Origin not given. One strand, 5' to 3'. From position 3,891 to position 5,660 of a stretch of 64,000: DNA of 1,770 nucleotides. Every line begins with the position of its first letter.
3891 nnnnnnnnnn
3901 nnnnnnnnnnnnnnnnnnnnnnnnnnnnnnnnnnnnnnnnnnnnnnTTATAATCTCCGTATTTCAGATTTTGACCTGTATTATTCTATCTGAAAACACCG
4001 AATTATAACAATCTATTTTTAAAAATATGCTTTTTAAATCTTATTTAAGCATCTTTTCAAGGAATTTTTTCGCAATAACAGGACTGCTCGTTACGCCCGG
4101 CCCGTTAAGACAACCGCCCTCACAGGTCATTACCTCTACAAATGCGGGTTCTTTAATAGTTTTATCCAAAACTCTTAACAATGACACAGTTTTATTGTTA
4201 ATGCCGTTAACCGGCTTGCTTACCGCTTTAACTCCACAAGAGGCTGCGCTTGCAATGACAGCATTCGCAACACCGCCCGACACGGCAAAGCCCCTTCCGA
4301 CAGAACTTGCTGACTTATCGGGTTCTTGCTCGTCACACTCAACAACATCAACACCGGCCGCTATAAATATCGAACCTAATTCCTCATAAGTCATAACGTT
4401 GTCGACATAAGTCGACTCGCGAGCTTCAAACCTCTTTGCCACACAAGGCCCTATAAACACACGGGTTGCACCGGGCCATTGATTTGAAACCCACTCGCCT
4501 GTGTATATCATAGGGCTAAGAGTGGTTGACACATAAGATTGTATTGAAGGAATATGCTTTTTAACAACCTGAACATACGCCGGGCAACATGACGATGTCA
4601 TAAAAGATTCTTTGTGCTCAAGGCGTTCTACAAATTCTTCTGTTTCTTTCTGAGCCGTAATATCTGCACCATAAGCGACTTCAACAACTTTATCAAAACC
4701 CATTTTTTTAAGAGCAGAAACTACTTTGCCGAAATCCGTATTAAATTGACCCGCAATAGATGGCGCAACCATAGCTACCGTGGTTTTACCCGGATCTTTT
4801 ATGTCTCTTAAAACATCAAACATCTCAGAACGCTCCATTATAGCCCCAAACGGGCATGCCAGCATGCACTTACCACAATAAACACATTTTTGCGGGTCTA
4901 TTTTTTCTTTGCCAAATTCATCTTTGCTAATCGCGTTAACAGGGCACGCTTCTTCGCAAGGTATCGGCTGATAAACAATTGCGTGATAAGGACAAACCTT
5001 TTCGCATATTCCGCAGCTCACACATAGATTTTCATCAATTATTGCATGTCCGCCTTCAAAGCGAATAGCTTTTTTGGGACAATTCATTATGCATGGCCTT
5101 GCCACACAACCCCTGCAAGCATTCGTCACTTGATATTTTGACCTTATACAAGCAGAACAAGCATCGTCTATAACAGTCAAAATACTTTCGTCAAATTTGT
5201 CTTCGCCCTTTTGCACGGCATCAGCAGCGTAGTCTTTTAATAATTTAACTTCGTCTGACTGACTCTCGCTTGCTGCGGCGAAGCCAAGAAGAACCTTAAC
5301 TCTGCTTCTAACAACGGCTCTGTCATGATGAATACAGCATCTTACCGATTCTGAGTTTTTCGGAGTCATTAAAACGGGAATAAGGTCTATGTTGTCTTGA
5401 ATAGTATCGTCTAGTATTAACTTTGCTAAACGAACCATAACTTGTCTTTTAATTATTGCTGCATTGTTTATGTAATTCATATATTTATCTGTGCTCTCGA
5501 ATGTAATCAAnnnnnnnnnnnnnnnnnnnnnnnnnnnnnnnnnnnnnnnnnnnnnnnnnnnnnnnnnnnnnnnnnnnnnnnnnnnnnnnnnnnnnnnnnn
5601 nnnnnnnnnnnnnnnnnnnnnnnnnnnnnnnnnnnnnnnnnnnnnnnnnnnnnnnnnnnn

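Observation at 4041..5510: Second H-cluster protein with mixed motif set and no PAS domain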

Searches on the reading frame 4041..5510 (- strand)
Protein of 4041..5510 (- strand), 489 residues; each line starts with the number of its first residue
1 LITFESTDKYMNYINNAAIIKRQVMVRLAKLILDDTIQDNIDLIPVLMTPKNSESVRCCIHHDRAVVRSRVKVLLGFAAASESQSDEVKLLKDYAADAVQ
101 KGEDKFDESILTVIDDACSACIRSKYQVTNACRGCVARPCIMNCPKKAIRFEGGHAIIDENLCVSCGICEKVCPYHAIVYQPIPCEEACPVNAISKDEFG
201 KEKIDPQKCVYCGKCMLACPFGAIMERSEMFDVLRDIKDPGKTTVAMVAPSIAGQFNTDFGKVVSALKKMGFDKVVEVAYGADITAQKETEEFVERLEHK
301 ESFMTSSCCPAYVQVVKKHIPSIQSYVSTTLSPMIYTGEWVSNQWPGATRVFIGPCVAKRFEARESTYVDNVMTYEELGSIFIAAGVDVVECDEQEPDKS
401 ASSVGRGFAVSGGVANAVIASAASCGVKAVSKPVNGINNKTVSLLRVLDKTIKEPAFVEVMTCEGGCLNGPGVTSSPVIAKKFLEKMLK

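Call 3: search_protein_families(library=pfam, proteins=[window:4041-5510:-])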
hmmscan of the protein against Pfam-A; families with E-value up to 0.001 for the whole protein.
window:4041-5510:- (489 aa): 11 families
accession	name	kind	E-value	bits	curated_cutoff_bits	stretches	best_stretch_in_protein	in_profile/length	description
PF02906.19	Fe_hyd_lg_C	-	8.1e-57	193.1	22.1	1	242-471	1-245/245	Iron only hydrogenase large subunit, C-terminal domain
PF00037.32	Fer4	-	2.2e-15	56.2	21.1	2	203-224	2-23/24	4Fe-4S binding domain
PF12838.12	Fer4_7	-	2.1e-14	54.2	27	2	185-223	8-52/52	4Fe-4S dicluster domain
PF25160.1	LdpA_Fe-S-bd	-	1.1e-13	51.2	27.6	2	183-228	7-47/49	LdpA Fe-S cluster-binding domain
PF13187.11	Fer4_9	-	8.5e-11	42.2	27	2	185-224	8-52/52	4Fe-4S dicluster domain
PF12837.12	Fer4_6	-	1.8e-10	40.7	25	2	157-178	3-24/24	4Fe-4S binding domain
PF13484.11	Fer4_16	-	5.8e-10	40.2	30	0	208-237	1-30/66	4Fe-4S double cluster binding domain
PF14697.11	Fer4_21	-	1.3e-08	35.3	35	1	130-178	6-57/59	4Fe-4S dicluster domain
PF13237.11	Fer4_10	-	4.4e-07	30.2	25.5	2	203-229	3-31/53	4Fe-4S dicluster domain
PF12797.12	Fer4_2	-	1.5e-06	28.2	24.5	1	155-175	2-22/22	4Fe-4S binding domain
PF13247.11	Fer4_11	-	3.3e-06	27.6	26.2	0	128-180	6-61/100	4Fe-4S dicluster domain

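Call 4: search_protein_families(library=ncbifam, proteins=[window:4041-5510:-])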
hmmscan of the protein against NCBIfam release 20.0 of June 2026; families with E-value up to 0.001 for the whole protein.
window:4041-5510:- (489 aa): 68 families (the best 25 are shown)
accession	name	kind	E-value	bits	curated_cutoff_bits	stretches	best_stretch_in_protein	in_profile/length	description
TIGR04105.1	FeFe_hydrog_B1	subfamily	2.2e-156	521.1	450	1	15-475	3-460/462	monomeric [FeFe] hydrogenase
TIGR02512.1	FeFe_hydrog_A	subfamily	6.4e-51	173.4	405.95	2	158-424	4-295/375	[FeFe] hydrogenase, group A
NF040763.1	FeFe_hydrog_A6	exception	3.6e-47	161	765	2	23-425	9-434/571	NADH-dependent [FeFe] hydrogenase, group A6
NF040762.1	Hydr_FeFe_Clost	exception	2.3e-40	138.8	900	1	20-424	6-432/572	ferredoxin hydrogenase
NF045874.1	Vhu_polyferre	exception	5e-15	55.1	600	2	125-179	123-175/381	F420-non-reducing hydrogenase associated-polyferredoxin VhuB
NF058577.1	FdxA_fam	equivalog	9.9e-15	54.5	65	2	185-223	15-52/52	4Fe-4S ferredoxin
TIGR02700.1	flavo_MJ0208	hypoth_equivalog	7.7e-13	48.2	251.35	2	123-179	140-195/234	dihydromethanopterin reductase (acceptor)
NF045992.1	CircClkLdpA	equivalog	9.2e-13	48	450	2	183-232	111-160/360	circadian clock protein LdpA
NF045480.1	FdxA_Actino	equivalog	2.4e-12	47.1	125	2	126-181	3-58/107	ferredoxin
TIGR02951.1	DMSO_dmsB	equivalog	4.6e-12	46.3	214.1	2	125-181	57-115/161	DMSO/selenate family reductase complex B subunit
NF045797.1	DsrO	equivalog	1.3e-10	41.1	200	2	184-223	110-149/235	sulfate reduction electron transfer complex DsrMKJOP subunit DsrO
NF038196.1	ferrodoxin_EFR1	subfamily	1.8e-10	41.3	75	1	101-181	153-232/242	EFR1 family ferrodoxin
NF038355.1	FDH3_beta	equivalog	1.9e-10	41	240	1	183-224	60-101/180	formate dehydrogenase FDH3 subunit beta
NF009451.0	PRK12809.1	equivalog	3.4e-10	38.8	1154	2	183-224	62-102/639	formate-dependent uric acid utilization protein YgfT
NF007382.0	PRK09898.1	equivalog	4.5e-10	39.4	213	2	185-222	131-169/208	ferredoxin-like protein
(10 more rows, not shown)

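Call 5: search_solved_structures(query=window:4041-5510:-, show_alignments=3)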
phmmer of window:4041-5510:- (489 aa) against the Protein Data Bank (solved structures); distinct sequences matched with E-value up to 0.001: 103 (the best 60 are shown).
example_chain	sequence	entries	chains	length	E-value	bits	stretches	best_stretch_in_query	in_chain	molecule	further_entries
8a6t_A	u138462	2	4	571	1e-41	146.6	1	153-424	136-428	Electron bifurcating hydrogenase subunit HydA1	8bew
7qhf_A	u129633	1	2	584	5.2e-34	121.1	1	138-485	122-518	Iron hydrogenase 1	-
1c4a_A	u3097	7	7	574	6.7e-34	120.8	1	138-485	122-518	PROTEIN (FE-ONLY HYDROGENASE) | PROTEIN (PERIPLASMIC HYDROGENASE 1) | Iron hydrogenase 1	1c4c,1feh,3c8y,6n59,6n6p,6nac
4xdd_A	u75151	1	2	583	7e-34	120.7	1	138-485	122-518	Iron hydrogenase 1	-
4xdc_A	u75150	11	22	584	7e-34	120.7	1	138-485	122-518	Iron hydrogenase 1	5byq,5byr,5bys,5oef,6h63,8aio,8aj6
8cjy_A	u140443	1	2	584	9.7e-34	120.2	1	138-485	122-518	Iron hydrogenase 1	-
9rjq_A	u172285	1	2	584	1.6e-33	119.5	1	138-485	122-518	Iron hydrogenase 1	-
6gm0_A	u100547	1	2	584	1.6e-33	119.5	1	138-485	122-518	Iron hydrogenase 1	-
6gm8_A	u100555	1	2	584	1.6e-33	119.5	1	138-485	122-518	Iron hydrogenase 1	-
6yf4_A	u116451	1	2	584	1.7e-33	119.5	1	138-485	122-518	Iron hydrogenase 1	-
6gm2_A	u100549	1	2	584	1.7e-33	119.5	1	138-485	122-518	Iron hydrogenase 1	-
6gm4_A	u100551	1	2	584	2e-33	119.2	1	138-486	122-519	Iron hydrogenase 1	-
9rj9_A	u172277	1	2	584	3.2e-33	118.5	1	153-486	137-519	Iron hydrogenase 1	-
5la3_A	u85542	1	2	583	4.8e-33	117.9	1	138-486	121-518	Iron hydrogenase 1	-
6gm1_A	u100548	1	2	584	4.9e-33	117.9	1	138-485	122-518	Iron hydrogenase 1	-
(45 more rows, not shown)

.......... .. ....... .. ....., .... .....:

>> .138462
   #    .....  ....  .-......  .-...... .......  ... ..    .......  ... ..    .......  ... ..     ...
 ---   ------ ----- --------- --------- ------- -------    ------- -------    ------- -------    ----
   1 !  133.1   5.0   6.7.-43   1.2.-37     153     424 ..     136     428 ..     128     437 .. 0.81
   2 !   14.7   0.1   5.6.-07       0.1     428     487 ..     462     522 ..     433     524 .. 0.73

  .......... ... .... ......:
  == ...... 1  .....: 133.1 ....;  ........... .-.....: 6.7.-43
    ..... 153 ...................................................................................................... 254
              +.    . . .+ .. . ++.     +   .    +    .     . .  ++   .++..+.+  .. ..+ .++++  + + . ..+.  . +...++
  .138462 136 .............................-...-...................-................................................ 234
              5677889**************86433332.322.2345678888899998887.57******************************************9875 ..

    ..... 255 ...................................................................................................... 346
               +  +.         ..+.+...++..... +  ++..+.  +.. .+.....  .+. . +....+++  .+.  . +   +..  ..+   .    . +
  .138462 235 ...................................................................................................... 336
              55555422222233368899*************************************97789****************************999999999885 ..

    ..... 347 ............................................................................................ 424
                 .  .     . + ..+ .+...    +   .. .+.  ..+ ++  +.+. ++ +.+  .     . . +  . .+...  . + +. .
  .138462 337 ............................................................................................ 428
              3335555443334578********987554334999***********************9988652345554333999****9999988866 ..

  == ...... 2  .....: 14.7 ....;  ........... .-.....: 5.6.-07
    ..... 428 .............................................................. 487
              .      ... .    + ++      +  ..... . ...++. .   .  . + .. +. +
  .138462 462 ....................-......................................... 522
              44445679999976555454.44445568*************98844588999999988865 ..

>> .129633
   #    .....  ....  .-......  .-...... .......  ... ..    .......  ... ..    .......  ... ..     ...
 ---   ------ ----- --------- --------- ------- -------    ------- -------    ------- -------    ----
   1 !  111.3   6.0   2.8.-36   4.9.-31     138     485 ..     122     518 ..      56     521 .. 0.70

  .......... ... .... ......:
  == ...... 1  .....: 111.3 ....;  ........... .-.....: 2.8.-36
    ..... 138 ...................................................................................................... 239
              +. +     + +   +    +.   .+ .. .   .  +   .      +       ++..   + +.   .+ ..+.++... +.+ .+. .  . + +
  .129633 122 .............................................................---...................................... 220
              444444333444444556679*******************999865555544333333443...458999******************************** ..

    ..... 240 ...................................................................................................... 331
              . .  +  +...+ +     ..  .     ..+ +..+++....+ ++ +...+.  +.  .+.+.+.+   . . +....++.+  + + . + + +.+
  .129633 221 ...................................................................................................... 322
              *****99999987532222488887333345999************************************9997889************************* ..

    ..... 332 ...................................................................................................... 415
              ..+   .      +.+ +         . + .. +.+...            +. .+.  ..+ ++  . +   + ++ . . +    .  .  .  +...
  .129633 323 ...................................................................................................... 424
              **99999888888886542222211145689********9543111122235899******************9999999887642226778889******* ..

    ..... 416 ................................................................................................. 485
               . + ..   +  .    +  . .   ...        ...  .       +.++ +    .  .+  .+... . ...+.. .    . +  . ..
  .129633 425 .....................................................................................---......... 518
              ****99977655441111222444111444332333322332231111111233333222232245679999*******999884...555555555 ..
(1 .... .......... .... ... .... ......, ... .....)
